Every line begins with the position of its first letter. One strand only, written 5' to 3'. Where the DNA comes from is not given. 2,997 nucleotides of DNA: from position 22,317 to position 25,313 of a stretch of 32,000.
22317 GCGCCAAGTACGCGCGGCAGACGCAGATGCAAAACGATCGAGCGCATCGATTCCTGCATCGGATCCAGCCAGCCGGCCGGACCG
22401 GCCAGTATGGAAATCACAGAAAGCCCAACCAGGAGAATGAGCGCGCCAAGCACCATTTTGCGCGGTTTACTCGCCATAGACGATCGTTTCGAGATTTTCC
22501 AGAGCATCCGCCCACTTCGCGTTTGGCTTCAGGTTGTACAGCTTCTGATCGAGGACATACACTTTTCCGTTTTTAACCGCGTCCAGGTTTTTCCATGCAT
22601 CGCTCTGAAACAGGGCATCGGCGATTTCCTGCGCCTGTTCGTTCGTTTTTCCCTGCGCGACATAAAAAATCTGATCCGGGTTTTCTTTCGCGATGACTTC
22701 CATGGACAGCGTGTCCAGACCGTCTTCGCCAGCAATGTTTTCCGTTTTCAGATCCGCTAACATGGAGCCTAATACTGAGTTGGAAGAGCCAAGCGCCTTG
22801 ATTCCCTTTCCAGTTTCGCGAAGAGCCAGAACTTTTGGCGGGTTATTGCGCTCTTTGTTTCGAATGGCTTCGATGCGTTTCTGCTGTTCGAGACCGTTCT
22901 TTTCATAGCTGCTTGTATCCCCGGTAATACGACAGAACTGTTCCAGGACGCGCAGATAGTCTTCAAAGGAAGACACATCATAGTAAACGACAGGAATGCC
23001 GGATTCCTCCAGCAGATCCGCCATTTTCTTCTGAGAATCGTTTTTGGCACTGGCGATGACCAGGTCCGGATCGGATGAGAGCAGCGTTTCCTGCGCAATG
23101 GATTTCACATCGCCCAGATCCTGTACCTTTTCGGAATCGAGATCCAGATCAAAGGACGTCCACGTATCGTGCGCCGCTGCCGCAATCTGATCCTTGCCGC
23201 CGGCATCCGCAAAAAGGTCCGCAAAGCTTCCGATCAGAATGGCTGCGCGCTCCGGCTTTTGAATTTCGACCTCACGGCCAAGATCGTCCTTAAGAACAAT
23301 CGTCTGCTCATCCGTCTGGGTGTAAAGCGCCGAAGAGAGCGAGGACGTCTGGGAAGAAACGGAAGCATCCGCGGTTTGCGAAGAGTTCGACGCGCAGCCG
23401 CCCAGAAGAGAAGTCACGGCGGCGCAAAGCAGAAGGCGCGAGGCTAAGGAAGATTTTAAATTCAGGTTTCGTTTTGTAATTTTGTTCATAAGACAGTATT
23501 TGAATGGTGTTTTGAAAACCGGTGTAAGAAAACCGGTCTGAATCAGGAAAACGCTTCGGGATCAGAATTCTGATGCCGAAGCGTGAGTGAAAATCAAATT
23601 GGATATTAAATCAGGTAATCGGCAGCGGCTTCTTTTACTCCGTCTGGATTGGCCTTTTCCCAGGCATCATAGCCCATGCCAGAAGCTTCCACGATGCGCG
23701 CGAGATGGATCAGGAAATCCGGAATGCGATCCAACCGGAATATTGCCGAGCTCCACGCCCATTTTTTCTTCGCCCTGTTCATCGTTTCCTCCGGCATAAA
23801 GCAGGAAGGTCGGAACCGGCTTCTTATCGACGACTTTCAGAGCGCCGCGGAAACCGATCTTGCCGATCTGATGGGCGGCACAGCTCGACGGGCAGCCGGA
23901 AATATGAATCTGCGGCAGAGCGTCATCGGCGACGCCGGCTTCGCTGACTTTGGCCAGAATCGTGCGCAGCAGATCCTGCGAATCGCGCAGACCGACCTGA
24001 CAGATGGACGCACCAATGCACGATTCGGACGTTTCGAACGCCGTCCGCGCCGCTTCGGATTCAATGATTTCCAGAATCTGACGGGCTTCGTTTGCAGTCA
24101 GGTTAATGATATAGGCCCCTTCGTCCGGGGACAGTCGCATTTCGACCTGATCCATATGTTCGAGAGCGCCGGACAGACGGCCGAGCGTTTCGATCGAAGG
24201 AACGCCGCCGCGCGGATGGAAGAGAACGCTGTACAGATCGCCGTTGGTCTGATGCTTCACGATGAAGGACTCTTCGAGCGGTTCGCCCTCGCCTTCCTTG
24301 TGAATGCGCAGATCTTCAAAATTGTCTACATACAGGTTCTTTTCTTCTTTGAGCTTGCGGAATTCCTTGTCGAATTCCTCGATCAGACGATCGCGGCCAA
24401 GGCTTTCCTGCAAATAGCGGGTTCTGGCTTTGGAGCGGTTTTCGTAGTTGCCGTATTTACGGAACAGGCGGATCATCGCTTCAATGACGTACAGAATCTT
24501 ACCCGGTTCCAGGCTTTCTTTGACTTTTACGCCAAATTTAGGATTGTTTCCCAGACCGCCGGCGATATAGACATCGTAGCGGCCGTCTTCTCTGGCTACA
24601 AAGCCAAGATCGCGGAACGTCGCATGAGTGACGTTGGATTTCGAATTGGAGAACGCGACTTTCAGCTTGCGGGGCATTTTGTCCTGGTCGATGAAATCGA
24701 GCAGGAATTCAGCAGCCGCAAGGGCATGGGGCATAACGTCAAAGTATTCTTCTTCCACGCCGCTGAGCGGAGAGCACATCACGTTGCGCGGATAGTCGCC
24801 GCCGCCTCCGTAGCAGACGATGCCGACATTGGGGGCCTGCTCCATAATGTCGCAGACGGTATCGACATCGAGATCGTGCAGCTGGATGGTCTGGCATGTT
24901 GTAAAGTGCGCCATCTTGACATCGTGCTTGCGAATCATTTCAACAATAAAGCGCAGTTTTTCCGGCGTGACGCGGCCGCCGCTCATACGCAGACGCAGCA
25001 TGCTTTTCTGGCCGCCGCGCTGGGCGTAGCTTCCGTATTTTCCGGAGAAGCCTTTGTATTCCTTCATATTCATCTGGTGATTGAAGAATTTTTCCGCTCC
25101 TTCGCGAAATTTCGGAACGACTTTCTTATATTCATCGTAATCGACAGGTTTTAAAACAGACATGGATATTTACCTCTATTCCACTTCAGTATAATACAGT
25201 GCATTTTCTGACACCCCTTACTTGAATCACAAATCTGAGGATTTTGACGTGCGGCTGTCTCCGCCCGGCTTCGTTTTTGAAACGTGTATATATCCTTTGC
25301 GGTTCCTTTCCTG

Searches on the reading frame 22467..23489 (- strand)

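Call 73: search_protein_families(library=pfam, proteins=[window:22467-23489:-], max_evalue=0.001)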
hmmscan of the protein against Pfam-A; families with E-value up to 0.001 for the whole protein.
window:22467-23489:- (340 aa): 1 family
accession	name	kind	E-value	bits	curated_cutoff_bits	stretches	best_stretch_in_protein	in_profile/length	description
PF01497.23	Peripla_BP_2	-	1.2e-31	110.4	27.5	1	88-316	7-234/235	Periplasmic binding protein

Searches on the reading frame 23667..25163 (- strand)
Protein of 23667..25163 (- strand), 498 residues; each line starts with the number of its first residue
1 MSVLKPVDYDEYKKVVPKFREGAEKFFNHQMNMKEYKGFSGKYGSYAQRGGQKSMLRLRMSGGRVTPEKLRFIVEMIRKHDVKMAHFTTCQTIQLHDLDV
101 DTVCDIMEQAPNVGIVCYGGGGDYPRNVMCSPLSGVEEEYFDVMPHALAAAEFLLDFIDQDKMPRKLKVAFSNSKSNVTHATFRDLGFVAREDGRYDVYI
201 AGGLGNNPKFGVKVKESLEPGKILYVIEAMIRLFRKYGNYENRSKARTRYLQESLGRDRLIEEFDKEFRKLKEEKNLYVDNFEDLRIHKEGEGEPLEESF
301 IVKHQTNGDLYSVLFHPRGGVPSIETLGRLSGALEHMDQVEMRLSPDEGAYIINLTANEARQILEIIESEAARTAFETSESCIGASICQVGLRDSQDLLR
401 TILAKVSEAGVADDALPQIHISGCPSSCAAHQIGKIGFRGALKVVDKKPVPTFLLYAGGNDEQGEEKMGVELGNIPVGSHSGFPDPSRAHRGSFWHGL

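Call 73: search_protein_families(library=pfam, proteins=[window:23667-25163:-], max_evalue=0.001)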
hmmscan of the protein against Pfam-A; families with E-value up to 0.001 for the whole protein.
window:23667-25163:- (498 aa): 2 families
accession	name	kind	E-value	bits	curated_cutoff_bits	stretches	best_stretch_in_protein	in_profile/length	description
PF01077.27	NIR_SIR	-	5.6e-34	117.3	27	1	122-269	2-155/158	Nitrite and sulphite reductase 4Fe-4S domain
PF03460.22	NIR_SIR_ferr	-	6.7e-17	61.4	24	1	47-108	2-64/69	Nitrite/Sulfite reductase ferredoxin-like half domain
